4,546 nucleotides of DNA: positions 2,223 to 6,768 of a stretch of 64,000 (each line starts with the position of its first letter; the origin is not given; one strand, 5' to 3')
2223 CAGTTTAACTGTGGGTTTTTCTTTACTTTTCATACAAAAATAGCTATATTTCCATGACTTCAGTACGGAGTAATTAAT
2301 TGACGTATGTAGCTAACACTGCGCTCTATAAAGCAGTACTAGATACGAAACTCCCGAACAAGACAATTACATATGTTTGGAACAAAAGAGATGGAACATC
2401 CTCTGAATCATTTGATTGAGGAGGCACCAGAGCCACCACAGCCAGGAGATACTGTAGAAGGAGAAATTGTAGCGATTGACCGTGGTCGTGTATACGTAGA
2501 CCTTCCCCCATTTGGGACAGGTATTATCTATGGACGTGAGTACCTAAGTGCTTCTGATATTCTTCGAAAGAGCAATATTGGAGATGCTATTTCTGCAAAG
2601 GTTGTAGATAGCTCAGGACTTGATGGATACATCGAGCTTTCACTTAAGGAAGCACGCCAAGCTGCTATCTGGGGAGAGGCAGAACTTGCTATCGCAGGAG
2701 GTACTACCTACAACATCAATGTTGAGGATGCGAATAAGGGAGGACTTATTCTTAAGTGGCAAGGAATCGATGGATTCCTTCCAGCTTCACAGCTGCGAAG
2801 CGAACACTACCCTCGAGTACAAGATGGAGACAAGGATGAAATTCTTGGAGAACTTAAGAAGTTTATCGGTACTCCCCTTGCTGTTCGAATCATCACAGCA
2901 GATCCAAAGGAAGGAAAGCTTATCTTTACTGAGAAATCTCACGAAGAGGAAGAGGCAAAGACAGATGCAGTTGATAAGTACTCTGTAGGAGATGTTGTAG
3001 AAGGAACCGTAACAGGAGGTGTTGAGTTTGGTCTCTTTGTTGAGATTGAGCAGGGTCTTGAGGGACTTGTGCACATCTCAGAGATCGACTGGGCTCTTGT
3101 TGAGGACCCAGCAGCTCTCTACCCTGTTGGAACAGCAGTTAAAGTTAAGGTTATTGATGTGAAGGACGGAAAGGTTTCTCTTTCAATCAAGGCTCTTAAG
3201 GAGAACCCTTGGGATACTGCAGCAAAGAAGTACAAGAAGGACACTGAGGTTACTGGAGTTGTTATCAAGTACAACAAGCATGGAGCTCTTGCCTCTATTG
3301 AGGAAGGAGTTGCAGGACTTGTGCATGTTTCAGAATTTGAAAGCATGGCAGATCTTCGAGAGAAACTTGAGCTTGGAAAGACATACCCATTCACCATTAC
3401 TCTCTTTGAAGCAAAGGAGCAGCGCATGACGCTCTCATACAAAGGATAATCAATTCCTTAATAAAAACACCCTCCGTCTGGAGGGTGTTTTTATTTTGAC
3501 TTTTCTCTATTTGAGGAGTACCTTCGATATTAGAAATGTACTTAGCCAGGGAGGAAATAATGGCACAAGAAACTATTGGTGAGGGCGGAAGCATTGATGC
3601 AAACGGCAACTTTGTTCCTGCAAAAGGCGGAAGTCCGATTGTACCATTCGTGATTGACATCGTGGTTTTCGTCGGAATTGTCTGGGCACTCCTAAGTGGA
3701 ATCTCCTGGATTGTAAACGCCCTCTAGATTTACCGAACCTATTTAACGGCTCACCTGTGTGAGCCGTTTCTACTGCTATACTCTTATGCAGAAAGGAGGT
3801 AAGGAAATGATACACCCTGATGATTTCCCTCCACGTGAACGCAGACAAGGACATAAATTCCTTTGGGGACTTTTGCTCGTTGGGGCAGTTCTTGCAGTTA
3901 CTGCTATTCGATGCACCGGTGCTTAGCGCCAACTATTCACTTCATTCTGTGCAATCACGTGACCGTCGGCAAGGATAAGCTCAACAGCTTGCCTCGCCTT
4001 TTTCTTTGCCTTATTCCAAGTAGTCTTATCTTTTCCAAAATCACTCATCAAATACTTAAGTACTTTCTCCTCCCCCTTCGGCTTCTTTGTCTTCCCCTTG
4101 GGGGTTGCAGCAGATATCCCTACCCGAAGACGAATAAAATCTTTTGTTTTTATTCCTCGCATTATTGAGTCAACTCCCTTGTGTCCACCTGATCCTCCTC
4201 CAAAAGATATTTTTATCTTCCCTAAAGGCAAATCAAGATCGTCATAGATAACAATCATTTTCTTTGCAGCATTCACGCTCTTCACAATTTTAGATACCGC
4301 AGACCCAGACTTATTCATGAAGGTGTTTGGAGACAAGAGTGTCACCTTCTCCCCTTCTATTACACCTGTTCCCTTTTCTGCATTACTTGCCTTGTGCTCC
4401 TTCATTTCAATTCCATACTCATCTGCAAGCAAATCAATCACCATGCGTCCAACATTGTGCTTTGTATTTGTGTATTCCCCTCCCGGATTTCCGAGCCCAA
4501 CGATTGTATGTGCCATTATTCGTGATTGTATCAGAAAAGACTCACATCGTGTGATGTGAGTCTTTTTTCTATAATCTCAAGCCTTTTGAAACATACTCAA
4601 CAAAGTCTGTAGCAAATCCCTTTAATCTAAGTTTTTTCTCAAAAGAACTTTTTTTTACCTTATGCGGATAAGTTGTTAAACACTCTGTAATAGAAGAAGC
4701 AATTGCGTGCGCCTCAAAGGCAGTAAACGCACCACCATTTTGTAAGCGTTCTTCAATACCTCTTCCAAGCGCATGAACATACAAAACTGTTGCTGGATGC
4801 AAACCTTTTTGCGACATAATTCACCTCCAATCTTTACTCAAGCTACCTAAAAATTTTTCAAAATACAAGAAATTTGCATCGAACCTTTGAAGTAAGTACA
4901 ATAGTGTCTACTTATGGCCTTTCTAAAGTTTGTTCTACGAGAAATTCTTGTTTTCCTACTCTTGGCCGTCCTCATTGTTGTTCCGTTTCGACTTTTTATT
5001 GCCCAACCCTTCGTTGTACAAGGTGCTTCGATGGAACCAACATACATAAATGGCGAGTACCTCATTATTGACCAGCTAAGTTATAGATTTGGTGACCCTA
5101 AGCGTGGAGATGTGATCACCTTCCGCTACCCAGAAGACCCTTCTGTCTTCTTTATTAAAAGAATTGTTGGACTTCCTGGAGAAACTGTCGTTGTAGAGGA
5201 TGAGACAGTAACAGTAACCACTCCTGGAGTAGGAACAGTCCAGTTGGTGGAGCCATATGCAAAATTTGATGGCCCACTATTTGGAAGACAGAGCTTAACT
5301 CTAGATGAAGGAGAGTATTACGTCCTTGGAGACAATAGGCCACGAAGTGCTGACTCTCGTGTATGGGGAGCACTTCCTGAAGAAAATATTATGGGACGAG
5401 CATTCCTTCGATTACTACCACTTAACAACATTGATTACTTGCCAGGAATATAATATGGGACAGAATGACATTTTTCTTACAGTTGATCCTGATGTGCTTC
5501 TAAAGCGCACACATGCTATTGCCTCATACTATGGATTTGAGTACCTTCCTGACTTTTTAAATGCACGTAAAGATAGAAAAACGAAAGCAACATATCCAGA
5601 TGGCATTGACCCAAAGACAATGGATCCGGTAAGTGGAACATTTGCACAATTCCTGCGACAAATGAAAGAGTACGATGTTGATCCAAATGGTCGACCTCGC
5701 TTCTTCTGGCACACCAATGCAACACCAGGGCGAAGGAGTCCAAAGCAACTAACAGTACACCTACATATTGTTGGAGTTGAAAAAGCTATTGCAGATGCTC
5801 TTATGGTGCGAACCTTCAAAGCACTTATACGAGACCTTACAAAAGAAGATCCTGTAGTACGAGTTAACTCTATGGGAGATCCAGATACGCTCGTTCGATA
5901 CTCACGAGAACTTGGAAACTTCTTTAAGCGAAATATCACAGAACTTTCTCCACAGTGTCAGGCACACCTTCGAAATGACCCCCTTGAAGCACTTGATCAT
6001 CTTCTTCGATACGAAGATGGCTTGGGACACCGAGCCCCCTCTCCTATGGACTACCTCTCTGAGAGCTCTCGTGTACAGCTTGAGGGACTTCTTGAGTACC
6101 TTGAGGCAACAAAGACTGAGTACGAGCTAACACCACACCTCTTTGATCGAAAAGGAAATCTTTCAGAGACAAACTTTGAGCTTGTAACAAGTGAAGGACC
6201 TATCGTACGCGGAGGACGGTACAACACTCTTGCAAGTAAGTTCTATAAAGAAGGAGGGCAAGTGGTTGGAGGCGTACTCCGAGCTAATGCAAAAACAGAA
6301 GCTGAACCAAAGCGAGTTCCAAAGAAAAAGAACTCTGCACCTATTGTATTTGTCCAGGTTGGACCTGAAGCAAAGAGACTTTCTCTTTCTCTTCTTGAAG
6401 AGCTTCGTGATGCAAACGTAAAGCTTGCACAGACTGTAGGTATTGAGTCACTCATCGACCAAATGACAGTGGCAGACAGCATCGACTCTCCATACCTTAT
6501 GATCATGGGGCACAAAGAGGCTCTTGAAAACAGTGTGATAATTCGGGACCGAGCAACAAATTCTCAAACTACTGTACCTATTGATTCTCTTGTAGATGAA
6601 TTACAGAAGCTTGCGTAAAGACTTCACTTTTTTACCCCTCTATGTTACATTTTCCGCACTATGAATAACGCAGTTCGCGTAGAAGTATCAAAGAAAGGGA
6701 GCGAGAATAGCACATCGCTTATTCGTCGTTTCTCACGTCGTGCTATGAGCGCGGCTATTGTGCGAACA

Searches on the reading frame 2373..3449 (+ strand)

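Call 78: search_protein_families(library=pfam, proteins=[window:2373-3449:+], max_evalue=0.00001)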
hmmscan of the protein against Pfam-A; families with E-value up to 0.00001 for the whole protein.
window:2373-3449:+ (358 aa): 2 families
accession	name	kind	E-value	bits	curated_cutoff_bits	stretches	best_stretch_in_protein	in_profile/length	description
PF00575.29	S1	-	9.1e-40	135.3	22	2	204-273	3-74/74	S1 RNA binding domain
PF23459.1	S1_RRP5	-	4e-10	40.6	27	0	206-270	4-70/72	RRP5 S1 domain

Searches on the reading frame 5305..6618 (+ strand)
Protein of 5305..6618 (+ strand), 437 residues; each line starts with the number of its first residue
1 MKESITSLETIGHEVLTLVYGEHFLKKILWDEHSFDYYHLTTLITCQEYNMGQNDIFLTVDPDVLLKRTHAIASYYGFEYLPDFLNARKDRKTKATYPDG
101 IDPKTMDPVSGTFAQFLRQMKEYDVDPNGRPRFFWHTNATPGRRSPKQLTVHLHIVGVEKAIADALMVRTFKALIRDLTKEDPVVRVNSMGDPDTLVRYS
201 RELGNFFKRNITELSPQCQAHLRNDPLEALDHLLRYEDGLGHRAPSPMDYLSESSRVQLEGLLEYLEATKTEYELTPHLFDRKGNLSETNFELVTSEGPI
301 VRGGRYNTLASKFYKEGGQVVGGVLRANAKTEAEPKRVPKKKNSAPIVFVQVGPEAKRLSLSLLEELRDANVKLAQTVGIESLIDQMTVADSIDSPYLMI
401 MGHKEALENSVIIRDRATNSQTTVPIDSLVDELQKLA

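Call 78: search_protein_families(library=pfam, proteins=[window:5305-6618:+], max_evalue=0.00001)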
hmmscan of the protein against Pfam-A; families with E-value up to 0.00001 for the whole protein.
window:5305-6618:+ (437 aa): 1 family
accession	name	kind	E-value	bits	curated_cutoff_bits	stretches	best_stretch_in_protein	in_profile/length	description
PF03129.25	HGTP_anticodon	-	2.4e-09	37.6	21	1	351-435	6-93/94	Anticodon binding domain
